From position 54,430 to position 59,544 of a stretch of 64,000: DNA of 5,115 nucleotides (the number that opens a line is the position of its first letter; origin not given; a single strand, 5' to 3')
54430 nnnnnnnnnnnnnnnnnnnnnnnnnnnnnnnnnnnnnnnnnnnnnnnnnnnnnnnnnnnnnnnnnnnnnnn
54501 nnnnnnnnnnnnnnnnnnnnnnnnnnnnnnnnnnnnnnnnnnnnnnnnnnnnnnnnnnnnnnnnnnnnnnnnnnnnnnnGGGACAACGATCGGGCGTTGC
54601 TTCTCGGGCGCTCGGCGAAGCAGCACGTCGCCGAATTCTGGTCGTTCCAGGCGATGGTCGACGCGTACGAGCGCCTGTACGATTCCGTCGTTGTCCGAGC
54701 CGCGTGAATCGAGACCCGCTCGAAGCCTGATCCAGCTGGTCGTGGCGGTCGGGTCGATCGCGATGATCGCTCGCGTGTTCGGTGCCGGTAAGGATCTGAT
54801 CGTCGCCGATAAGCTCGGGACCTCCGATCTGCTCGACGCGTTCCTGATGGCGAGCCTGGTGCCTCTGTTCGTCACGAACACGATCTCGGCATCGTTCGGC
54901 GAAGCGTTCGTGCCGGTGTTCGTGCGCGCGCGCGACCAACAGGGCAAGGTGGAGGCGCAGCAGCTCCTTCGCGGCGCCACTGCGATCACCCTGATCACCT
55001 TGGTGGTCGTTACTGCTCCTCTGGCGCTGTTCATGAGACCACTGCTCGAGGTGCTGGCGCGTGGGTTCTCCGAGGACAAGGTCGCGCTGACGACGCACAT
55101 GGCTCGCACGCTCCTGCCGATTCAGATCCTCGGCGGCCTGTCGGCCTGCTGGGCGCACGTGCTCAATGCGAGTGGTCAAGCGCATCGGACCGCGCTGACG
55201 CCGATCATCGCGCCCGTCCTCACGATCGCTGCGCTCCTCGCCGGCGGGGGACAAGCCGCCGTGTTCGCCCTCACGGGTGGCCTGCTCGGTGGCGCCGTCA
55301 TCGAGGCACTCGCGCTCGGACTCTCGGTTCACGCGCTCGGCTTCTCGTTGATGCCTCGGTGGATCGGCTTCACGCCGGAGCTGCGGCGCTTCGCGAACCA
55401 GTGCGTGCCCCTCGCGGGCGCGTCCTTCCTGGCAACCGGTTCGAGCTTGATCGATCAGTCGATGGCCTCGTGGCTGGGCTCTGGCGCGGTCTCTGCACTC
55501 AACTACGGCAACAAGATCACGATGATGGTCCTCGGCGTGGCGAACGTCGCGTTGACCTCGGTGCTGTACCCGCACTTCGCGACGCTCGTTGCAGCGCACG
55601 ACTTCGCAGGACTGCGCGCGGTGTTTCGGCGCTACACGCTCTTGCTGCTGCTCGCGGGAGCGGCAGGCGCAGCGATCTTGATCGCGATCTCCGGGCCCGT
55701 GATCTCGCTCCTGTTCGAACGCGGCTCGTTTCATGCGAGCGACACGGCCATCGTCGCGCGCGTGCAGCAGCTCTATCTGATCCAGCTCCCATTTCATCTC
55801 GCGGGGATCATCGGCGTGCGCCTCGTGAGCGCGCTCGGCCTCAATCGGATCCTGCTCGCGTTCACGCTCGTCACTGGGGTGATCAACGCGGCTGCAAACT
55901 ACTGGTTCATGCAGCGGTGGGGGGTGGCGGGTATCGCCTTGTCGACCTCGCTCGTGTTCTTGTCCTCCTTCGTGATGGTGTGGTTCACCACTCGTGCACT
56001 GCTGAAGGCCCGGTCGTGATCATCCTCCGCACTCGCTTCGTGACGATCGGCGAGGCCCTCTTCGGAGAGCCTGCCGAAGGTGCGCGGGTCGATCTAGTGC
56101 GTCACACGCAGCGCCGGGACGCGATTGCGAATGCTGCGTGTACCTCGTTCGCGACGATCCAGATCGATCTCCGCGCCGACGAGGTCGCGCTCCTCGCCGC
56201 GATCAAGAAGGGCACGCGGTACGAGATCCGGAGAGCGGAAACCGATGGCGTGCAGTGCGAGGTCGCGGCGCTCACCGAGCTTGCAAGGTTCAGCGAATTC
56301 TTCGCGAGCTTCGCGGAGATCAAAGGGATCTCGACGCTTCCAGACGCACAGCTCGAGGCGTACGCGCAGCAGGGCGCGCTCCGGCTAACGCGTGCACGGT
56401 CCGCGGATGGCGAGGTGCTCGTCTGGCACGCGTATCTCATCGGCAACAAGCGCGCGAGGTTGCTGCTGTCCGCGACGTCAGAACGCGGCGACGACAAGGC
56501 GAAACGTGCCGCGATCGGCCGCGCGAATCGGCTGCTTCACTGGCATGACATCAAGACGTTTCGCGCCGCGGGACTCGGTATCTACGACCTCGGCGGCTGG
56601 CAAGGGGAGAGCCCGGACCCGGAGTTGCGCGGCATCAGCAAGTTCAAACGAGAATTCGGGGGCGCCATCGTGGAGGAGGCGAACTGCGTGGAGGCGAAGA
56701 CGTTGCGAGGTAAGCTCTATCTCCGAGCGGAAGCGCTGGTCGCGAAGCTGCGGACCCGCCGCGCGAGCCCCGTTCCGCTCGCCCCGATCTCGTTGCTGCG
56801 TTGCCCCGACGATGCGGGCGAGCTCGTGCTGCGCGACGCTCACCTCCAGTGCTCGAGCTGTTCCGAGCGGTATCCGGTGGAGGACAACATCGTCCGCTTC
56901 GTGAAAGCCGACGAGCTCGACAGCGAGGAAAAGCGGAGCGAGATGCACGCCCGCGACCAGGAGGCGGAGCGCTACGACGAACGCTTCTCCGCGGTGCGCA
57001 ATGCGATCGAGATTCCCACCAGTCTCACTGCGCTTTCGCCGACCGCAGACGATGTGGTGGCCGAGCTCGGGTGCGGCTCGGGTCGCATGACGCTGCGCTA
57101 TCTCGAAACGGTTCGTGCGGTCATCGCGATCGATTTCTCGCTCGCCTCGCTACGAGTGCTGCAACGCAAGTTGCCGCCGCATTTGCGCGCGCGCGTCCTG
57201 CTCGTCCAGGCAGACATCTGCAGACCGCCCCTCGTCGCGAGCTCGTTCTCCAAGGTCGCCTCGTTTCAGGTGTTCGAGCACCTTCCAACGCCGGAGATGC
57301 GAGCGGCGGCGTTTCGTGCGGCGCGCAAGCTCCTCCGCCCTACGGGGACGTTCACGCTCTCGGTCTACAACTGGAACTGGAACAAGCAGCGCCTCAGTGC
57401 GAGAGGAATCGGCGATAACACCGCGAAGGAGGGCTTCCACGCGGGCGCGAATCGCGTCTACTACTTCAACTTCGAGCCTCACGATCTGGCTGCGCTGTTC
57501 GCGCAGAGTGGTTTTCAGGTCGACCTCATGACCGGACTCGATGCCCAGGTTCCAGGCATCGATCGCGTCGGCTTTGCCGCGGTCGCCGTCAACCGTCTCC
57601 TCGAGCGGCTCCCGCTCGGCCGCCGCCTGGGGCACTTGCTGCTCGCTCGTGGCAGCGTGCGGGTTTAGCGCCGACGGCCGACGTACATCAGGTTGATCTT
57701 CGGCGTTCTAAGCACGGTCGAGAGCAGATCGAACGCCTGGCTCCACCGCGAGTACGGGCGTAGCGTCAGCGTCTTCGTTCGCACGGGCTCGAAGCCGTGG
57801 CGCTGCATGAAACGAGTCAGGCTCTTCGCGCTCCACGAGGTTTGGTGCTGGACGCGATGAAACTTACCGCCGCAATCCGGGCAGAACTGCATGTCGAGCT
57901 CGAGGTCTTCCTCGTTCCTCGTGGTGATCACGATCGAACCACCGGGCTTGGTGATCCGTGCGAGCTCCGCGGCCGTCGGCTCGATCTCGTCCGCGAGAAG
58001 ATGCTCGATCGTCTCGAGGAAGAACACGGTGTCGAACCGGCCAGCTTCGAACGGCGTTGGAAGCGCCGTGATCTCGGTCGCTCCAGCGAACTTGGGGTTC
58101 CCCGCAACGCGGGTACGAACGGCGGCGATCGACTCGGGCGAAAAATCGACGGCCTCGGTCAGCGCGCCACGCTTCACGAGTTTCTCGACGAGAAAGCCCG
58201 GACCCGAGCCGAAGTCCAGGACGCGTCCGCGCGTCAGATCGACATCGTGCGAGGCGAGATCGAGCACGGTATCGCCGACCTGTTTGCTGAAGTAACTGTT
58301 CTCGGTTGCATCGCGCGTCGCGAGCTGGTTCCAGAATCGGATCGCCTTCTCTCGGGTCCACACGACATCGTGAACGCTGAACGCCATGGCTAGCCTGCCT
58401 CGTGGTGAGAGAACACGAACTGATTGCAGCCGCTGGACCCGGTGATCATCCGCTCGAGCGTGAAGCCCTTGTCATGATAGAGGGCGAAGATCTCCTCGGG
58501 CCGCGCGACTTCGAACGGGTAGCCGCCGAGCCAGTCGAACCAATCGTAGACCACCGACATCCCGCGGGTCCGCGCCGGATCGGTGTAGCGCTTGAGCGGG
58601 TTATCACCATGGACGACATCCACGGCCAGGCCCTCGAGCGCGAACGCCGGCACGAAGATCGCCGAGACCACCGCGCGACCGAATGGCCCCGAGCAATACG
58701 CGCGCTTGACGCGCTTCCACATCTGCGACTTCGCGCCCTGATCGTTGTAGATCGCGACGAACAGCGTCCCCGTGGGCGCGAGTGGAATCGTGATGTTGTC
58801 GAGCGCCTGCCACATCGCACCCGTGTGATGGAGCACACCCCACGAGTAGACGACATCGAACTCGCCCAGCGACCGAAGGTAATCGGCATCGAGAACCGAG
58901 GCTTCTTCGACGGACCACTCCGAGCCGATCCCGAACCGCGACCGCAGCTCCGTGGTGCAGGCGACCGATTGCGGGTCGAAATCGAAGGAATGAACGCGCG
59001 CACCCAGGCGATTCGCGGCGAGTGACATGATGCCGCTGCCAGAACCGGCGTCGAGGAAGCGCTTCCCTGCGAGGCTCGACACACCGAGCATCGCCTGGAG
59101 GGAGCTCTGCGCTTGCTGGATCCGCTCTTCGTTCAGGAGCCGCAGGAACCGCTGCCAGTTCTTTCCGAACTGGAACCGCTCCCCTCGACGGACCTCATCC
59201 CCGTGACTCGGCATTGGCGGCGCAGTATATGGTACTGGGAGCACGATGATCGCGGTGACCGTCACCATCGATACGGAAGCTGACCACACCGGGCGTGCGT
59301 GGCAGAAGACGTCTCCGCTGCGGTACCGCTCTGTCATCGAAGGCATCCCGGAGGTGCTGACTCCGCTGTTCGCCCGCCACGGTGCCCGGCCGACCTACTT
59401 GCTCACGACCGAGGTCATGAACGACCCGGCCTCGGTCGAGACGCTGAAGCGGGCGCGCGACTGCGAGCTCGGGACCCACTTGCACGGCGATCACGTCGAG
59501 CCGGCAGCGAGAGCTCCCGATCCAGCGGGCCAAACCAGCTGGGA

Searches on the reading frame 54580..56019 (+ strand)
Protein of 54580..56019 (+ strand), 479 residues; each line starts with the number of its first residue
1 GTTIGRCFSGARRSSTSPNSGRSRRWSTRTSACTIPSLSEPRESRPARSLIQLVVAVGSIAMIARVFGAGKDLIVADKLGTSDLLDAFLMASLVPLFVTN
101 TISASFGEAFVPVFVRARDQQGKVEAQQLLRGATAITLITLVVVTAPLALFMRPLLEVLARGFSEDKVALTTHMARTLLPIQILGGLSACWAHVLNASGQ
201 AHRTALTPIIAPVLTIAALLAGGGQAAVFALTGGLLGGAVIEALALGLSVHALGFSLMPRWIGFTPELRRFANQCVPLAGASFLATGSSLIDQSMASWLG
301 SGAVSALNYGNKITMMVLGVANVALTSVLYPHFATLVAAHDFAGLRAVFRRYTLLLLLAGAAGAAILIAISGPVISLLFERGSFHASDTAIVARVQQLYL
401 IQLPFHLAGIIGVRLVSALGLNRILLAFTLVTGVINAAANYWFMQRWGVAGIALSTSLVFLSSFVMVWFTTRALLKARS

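Call 16: search_protein_families(library=pfam, proteins=[window:54580-56019:+], max_evalue=0.001)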
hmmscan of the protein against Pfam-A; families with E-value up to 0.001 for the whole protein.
window:54580-56019:+ (479 aa): 2 families
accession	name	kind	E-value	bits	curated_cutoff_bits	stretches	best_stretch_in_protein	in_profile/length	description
PF03023.19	MurJ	-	4.1e-51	174.4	27.4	1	76-472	2-400/451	Lipid II flippase MurJ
PF01554.23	MatE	-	2.7e-08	34.1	24.9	1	277-442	1-161/161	MatE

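Call 63: search_protein_families(library=ncbifam, proteins=[window:54580-56019:+], max_evalue=0.01)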
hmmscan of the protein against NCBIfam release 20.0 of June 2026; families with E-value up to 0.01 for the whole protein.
window:54580-56019:+ (479 aa): 1 family
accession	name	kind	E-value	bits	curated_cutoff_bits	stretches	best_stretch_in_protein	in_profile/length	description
TIGR01695.1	murJ_mviN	equivalog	6.1e-58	196.8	235.55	1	49-473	1-428/506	murein biosynthesis integral membrane protein MurJ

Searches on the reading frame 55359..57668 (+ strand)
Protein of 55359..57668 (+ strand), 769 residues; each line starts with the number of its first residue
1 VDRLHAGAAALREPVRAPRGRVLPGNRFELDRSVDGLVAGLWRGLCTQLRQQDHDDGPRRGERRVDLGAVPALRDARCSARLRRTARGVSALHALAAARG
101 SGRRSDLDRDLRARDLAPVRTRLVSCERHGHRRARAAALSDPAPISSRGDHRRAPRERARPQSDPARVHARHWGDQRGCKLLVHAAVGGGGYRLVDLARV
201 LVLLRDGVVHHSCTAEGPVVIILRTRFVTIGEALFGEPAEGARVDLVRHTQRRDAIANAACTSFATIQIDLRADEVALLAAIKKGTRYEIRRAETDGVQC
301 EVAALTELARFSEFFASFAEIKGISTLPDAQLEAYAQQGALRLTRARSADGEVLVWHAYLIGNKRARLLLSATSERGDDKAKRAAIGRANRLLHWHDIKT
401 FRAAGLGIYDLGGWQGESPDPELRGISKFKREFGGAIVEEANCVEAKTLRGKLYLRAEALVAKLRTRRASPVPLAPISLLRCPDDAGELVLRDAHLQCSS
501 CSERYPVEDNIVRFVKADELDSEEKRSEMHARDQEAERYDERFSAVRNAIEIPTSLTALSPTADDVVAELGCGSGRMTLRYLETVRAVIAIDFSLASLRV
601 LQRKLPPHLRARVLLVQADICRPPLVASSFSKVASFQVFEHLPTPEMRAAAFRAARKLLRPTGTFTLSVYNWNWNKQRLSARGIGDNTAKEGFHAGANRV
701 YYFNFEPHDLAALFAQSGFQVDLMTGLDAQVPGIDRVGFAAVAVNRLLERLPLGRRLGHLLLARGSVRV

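Call 16: search_protein_families(library=pfam, proteins=[window:55359-57668:+], max_evalue=0.001)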
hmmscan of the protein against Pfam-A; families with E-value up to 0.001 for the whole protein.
window:55359-57668:+ (769 aa): 6 families
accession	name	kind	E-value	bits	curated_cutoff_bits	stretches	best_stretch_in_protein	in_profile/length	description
PF13649.12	Methyltransf_25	-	6.6e-14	52.8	27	1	567-663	1-97/97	Methyltransferase domain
PF08241.18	Methyltransf_11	-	7e-13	49.5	21.2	1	569-665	2-93/95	Methyltransferase domain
PF08242.18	Methyltransf_12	-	1.5e-09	38.9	30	1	569-665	2-98/98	Methyltransferase domain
PF02388.22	FemAB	-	1.8e-08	34.1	24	0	269-325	156-213/406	FemAB family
PF13489.12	Methyltransf_23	-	1.3e-07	32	27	1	563-721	22-161/164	Methyltransferase domain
PF13847.12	Methyltransf_31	-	2e-06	28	27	1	564-671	4-113/145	Methyltransferase domain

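Call 63: search_protein_families(library=ncbifam, proteins=[window:55359-57668:+], max_evalue=0.01)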
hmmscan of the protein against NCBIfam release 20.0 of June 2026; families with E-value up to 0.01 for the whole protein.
window:55359-57668:+ (769 aa): 12 families
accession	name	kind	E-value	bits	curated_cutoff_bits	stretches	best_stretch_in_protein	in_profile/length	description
NF041820.1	daptide_MTase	equivalog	4.6e-16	59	175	1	545-681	19-156/243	daptide-type RiPP biosynthesis methyltransferase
NF043040.1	corrin_prot_MT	hypoth_equivalog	3.9e-11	42.8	180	1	529-666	5-146/216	corrinoid protein-associated methyltransferase CpaM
TIGR02072.1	BioC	equivalog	6.3e-07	29.4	184.95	1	563-669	34-134/244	malonyl-ACP O-methyltransferase BioC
TIGR04074.1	bacter_Hen1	equivalog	8.2e-07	27.9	340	1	517-650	236-376/462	3' terminal RNA ribose 2'-O-methyltransferase Hen1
NF001244.0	PRK00216.1-5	equivalog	0.00012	21.4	216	1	559-632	44-121/236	bifunctional demethylmenaquinone methyltransferase/2-methoxy-6-polyprenyl-1,4-benzoquinol methylase UbiE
NF000499.2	Erm23S_rRNA_broad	equivalog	0.00013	21.5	212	1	556-625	16-83/244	23S ribosomal RNA methyltransferase Erm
TIGR02469.1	CbiT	equivalog_domain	0.00014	22.1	78.3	1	555-620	11-78/124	precorrin-6Y C5,15-methyltransferase (decarboxylating) subunit CbiT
NF041255.1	mycofact_MftM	equivalog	0.00014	21.3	200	1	563-656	139-231/289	mycofactocin oligosaccharide methyltransferase MftM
TIGR00755.1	ksgA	equivalog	0.00018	20.9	171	1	556-632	22-96/256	16S rRNA (adenine(1518)-N(6)/adenine(1519)-N(6))-dimethyltransferase RsmA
TIGR01934.1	MenG_MenH_UbiE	subfamily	0.0012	18.2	158.35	1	561-634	37-111/223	ubiquinone/menaquinone biosynthesis methyltransferase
NF038101.1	Trm112_arch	equivalog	0.0015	18.7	77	1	482-512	11-51/59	methytransferase partner Trm112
TIGR03019.1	pepcterm_femAB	equivalog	0.008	15.3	260.35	0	259-413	113-260/330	FemAB family XrtA/PEP-CTERM system-associated protein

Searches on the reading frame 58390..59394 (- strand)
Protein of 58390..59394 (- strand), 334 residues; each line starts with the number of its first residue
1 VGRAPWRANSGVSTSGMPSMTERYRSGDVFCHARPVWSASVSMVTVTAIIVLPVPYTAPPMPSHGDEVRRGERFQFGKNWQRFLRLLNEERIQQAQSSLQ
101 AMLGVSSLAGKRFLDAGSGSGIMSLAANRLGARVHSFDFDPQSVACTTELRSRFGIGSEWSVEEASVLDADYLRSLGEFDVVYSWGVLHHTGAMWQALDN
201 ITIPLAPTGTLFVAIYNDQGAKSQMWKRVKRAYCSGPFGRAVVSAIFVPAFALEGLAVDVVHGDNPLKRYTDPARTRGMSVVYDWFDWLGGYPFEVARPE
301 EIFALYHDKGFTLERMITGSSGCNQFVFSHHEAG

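Call 16: search_protein_families(library=pfam, proteins=[window:58390-59394:-], max_evalue=0.001)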
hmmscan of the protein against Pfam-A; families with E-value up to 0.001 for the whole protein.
window:58390-59394:- (334 aa): 6 families
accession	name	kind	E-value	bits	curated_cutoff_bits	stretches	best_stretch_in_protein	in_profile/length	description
PF13489.12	Methyltransf_23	-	9.3e-10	38.9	27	1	89-226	3-129/164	Methyltransferase domain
PF08241.18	Methyltransf_11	-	1.7e-09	38.6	21.2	1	114-213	1-95/95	Methyltransferase domain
PF08242.18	Methyltransf_12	-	3.1e-09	37.9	30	1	114-211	1-98/98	Methyltransferase domain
PF13847.12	Methyltransf_31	-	4e-09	36.7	27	1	110-229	4-125/145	Methyltransferase domain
PF13649.12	Methyltransf_25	-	3.8e-08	34.3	27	1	114-209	2-97/97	Methyltransferase domain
PF06325.19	PrmA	-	2.1e-07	31.2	22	1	106-162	158-215/296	Ribosomal protein L11 methyltransferase (PrmA)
